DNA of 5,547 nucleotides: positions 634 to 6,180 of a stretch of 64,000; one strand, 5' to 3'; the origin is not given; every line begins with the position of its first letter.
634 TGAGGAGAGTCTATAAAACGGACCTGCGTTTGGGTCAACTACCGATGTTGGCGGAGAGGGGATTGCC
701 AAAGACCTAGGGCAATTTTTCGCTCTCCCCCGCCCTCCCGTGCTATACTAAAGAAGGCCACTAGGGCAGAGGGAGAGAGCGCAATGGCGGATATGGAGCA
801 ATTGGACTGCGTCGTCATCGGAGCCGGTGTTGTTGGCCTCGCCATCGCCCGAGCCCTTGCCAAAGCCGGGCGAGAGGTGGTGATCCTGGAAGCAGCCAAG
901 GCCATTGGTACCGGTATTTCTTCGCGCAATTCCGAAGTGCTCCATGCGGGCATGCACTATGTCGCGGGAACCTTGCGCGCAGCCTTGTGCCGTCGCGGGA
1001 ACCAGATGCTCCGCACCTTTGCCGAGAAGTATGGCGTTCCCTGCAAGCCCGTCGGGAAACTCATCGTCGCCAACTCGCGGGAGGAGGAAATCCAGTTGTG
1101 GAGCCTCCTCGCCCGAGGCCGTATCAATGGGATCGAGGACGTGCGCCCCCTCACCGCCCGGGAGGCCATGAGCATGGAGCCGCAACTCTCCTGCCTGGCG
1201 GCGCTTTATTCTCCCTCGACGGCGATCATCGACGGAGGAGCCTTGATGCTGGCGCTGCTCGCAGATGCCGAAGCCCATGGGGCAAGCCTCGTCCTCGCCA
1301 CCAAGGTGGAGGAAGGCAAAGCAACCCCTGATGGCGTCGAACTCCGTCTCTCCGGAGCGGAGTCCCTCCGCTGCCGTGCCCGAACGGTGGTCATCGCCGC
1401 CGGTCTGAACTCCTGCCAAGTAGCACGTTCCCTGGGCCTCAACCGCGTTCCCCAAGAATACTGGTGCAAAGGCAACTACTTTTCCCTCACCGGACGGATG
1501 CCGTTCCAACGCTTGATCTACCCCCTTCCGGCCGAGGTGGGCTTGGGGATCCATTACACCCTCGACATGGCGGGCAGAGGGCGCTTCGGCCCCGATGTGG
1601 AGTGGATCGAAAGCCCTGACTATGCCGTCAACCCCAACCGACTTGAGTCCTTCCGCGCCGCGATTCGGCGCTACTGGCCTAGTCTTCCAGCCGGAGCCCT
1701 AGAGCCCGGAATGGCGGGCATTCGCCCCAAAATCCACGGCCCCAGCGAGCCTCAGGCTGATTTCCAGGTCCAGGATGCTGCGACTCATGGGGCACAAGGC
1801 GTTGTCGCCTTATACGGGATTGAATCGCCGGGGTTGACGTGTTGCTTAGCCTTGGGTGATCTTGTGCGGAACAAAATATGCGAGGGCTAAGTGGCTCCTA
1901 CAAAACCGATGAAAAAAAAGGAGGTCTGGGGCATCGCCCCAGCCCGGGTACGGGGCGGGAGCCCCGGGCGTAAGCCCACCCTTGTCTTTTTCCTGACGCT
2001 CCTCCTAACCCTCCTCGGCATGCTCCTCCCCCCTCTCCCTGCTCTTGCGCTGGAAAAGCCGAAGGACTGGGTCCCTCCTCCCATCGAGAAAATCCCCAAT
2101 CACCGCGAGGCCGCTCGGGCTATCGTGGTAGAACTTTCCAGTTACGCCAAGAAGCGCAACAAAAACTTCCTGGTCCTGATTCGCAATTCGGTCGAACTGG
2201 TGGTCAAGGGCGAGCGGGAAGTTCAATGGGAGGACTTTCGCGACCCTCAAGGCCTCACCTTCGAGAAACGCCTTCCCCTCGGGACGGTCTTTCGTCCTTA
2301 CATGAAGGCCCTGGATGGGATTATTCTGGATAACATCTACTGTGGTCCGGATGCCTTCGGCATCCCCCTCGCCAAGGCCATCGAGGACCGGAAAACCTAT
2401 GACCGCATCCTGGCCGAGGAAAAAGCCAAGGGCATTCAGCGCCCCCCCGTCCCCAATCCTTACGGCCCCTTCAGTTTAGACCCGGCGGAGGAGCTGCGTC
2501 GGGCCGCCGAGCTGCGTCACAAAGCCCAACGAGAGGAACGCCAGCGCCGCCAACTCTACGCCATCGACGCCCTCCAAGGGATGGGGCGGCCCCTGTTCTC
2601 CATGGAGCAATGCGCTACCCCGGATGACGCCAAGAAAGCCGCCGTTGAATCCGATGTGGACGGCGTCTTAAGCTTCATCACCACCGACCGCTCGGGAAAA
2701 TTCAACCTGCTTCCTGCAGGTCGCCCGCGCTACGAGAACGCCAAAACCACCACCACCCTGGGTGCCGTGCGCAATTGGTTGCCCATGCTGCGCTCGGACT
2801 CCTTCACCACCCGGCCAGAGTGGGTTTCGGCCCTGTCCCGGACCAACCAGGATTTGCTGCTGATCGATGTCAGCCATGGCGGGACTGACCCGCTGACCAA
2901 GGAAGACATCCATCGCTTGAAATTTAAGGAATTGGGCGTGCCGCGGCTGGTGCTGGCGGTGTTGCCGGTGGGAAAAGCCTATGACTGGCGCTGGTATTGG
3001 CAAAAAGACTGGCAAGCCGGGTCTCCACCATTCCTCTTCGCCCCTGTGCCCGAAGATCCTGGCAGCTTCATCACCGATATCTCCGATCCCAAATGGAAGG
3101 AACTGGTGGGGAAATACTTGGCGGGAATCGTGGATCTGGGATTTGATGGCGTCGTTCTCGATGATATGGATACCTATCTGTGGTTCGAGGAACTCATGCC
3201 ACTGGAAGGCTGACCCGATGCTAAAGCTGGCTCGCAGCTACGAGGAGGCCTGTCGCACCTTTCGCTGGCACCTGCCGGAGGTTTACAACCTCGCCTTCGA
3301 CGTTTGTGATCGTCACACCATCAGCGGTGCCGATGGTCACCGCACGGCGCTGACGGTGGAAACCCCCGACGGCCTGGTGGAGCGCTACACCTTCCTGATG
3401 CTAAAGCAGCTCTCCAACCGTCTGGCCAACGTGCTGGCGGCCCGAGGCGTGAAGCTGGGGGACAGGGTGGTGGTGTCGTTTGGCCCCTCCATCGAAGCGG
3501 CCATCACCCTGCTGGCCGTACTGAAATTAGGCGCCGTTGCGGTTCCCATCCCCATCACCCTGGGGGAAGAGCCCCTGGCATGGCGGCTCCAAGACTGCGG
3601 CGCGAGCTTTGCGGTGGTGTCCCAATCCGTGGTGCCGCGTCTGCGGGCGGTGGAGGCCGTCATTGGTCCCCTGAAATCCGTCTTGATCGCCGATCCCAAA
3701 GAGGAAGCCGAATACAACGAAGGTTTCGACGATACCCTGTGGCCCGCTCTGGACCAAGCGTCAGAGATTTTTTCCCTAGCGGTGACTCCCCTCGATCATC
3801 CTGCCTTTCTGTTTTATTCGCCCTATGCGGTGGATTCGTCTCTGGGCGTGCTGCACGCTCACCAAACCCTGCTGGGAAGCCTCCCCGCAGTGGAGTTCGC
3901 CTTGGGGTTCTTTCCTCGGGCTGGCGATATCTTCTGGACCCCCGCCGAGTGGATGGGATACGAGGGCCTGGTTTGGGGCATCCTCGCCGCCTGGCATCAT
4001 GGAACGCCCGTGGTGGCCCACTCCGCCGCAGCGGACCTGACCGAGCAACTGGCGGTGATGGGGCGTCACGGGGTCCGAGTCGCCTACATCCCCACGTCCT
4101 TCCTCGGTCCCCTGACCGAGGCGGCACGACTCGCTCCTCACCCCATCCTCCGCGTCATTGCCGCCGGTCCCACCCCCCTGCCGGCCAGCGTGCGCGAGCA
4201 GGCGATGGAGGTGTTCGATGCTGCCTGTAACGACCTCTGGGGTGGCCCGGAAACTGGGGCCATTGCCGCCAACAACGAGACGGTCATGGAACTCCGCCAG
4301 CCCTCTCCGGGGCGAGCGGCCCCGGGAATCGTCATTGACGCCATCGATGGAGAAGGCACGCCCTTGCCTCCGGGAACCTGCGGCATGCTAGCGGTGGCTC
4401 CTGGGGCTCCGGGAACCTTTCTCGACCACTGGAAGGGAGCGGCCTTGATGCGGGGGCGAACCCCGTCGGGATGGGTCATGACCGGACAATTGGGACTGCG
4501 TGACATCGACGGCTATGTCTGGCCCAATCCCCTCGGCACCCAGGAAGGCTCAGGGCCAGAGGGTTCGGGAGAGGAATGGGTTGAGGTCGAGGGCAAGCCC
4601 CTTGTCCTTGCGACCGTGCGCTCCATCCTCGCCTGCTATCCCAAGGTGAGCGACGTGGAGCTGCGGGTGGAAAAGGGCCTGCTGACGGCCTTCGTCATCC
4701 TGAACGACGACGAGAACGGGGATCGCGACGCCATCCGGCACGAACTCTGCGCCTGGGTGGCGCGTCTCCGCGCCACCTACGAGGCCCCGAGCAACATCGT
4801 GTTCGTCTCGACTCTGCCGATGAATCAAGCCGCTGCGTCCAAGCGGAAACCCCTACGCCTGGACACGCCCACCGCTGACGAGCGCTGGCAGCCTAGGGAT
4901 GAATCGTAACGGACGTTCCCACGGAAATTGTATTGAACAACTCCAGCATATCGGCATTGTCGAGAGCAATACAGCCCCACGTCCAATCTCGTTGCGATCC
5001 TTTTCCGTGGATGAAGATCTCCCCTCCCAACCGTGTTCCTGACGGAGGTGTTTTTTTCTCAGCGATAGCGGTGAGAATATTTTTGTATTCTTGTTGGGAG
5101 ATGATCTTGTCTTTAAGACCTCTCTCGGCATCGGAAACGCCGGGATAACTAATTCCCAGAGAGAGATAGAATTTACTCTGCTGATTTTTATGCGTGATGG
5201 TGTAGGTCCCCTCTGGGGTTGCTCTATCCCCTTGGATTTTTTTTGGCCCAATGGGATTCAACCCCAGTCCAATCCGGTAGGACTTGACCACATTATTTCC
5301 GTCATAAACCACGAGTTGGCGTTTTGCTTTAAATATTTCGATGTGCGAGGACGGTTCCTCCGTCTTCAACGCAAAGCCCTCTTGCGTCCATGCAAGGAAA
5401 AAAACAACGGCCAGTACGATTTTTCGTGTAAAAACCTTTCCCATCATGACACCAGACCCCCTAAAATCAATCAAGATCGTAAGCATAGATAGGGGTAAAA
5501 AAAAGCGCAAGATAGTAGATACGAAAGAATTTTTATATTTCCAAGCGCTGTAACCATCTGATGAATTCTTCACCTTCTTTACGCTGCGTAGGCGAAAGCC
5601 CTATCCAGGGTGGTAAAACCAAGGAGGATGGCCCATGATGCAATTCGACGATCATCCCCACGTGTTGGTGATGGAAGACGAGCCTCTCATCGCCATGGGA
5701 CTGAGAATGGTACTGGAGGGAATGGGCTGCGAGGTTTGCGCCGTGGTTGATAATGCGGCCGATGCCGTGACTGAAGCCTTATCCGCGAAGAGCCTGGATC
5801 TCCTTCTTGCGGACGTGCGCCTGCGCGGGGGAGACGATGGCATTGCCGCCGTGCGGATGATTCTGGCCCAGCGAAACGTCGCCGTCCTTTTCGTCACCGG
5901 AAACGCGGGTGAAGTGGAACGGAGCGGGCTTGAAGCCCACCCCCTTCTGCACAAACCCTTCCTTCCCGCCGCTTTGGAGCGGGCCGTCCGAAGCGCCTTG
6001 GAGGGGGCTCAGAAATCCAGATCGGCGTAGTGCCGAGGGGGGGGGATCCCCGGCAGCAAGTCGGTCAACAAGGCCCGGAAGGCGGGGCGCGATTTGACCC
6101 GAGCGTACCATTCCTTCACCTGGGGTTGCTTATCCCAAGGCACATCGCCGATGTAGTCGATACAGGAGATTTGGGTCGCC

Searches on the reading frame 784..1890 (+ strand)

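Call 56: search_protein_families(library=pfam, proteins=[window:784-1890:+], max_evalue=0.001)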
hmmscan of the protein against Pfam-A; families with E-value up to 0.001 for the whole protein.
window:784-1890:+ (368 aa): 9 families
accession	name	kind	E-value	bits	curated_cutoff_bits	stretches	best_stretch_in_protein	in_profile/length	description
PF01266.30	DAO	-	1.4e-57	196.3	27.9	1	8-361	1-350/353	FAD dependent oxidoreductase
PF07992.20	Pyr_redox_2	-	5.7e-08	33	26.1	1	8-54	144-190/291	Pyridine nucleotide-disulphide oxidoreductase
PF13450.12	NAD_binding_8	-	6.6e-08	33.2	21.9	1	11-62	1-54/68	NAD(P)-binding Rossmann-like domain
PF01593.30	Amino_oxidase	-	3e-06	27.2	19.8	0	18-51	3-36/443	Flavin containing amine oxidoreductase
PF03486.20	HI0933_like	-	4.2e-06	26.8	50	1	8-45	2-39/244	HI0933-like protein Rossmann domain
PF00890.30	FAD_binding_2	-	1.2e-05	25.1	20.4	1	8-208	1-203/414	FAD binding domain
PF01946.23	Thi4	-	1.8e-05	24.5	26.2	1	3-45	14-57/235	Thi4 family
PF01494.25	FAD_binding_3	-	8.1e-05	22.4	22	0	8-38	3-33/349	FAD binding domain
PF00070.33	Pyr_redox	-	9.5e-05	23.3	22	0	10-42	3-35/82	Pyridine nucleotide-disulphide oxidoreductase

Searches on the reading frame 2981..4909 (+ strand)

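Call 56: search_protein_families(library=pfam, proteins=[window:2981-4909:+], max_evalue=0.001)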
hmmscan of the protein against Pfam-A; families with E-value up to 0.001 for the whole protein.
window:2981-4909:+ (642 aa): 2 families
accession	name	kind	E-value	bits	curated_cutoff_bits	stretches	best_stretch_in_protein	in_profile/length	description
PF00501.34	AMP-binding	-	2.6e-35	122.4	29.9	1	121-472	11-374/384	AMP-binding enzyme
PF13193.12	AMP-binding_C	-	0.00015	23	24.5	1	567-616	28-73/76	AMP-binding enzyme C-terminal domain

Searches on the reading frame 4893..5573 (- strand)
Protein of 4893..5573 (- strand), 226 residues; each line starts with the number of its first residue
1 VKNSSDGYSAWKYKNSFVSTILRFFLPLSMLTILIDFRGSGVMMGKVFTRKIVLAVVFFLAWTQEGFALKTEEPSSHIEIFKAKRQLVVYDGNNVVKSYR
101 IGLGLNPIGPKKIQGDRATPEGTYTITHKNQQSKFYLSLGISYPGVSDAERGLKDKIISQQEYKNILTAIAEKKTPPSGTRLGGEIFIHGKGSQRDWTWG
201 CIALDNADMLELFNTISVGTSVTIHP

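Call 56: search_protein_families(library=pfam, proteins=[window:4893-5573:-], max_evalue=0.001)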
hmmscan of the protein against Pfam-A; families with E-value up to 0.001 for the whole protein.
window:4893-5573:- (226 aa): 1 family
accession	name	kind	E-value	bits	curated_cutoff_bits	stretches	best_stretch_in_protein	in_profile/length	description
PF03734.19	YkuD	-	1.3e-22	81.3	23.4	1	77-224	3-146/146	L,D-transpeptidase catalytic domain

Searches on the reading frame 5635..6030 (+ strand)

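Call 56: search_protein_families(library=pfam, proteins=[window:5635-6030:+], max_evalue=0.001)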
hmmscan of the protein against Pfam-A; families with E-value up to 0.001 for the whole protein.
window:5635-6030:+ (131 aa): 1 family
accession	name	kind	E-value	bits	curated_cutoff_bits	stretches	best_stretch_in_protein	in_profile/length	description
PF00072.30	Response_reg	-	4.1e-14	53.1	30.2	1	10-118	1-110/111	Response regulator receiver domain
